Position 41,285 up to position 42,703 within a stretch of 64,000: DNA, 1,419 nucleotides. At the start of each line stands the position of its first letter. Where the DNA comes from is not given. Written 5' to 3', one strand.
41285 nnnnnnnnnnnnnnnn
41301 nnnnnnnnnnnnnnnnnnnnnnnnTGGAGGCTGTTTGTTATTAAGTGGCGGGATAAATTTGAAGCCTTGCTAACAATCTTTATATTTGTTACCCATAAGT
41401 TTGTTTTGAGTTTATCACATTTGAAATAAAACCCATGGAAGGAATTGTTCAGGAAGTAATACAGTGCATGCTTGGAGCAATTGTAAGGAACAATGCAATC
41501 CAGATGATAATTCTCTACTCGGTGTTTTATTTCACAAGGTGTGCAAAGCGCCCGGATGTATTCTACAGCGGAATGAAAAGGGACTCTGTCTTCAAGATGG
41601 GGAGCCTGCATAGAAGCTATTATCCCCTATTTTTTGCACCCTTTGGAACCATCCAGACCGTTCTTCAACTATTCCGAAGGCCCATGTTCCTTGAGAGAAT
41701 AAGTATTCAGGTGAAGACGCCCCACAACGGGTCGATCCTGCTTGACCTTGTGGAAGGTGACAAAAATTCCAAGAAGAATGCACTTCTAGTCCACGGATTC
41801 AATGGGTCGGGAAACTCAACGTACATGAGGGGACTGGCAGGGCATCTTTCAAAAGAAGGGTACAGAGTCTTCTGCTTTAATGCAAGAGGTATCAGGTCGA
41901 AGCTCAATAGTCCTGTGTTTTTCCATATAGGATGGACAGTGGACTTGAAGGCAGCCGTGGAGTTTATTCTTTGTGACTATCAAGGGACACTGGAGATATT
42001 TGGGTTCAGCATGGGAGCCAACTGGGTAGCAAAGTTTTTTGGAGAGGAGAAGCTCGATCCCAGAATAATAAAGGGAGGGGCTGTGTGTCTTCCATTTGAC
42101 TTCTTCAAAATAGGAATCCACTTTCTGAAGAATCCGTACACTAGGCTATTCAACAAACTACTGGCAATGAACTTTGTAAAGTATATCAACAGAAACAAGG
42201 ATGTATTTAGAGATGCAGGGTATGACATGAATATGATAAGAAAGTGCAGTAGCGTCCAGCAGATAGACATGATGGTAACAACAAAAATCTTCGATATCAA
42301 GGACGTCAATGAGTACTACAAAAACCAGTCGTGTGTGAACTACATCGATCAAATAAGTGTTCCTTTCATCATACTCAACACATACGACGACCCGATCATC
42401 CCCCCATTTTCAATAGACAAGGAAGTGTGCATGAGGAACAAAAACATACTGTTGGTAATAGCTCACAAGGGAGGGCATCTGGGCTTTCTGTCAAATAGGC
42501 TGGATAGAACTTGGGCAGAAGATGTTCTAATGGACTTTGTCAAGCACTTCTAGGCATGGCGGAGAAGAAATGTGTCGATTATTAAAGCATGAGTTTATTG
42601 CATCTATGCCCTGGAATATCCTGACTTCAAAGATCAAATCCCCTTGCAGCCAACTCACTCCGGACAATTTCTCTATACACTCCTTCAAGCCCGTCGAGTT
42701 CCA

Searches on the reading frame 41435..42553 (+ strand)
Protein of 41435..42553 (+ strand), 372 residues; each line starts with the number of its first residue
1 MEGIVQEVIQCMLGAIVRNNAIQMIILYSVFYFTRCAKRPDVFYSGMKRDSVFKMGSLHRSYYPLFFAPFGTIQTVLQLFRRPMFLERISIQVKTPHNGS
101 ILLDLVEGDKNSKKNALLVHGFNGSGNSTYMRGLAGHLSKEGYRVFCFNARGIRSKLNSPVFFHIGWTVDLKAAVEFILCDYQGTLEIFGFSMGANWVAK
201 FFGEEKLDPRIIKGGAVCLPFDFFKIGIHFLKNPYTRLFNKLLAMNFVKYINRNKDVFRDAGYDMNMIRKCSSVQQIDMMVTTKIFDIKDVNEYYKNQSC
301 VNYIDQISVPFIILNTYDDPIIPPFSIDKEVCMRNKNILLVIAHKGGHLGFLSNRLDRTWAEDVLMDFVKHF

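Call 33: find_encoding_contigs(protein=window:41435-42553:+, flank=6000, max_places=10)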
Protein window:41435-42553:+ (372 aa): 5 contigs read that carry it; 1 place shown.
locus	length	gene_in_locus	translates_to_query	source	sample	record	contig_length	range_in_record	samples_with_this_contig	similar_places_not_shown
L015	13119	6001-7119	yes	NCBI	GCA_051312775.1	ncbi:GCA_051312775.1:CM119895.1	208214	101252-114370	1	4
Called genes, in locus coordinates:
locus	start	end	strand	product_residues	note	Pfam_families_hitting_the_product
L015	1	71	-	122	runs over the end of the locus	PF03870:RNA_pol_Rpb8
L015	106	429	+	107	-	-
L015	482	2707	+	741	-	PF00888:Cullin, PF26557:Cullin_AB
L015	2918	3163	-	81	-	PF03656:Pam16 (weak)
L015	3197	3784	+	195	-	-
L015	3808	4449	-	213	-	PF03850:Tfb4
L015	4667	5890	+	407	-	PF03031:NIF, PF16589:BRCT_2 (weak)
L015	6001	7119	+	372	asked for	PF00561:Abhydrolase_1, PF12146:Hydrolase_4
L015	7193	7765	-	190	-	-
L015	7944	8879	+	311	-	-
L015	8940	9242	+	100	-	PF01246:Ribosomal_L24e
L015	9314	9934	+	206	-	PF07534:TLD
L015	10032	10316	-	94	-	PF08661:Rep_fac-A_3 (weak)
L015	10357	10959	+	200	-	PF03871:RNA_pol_Rpb5_N (weak), PF01191:RNA_pol_Rpb5_C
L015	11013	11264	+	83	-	-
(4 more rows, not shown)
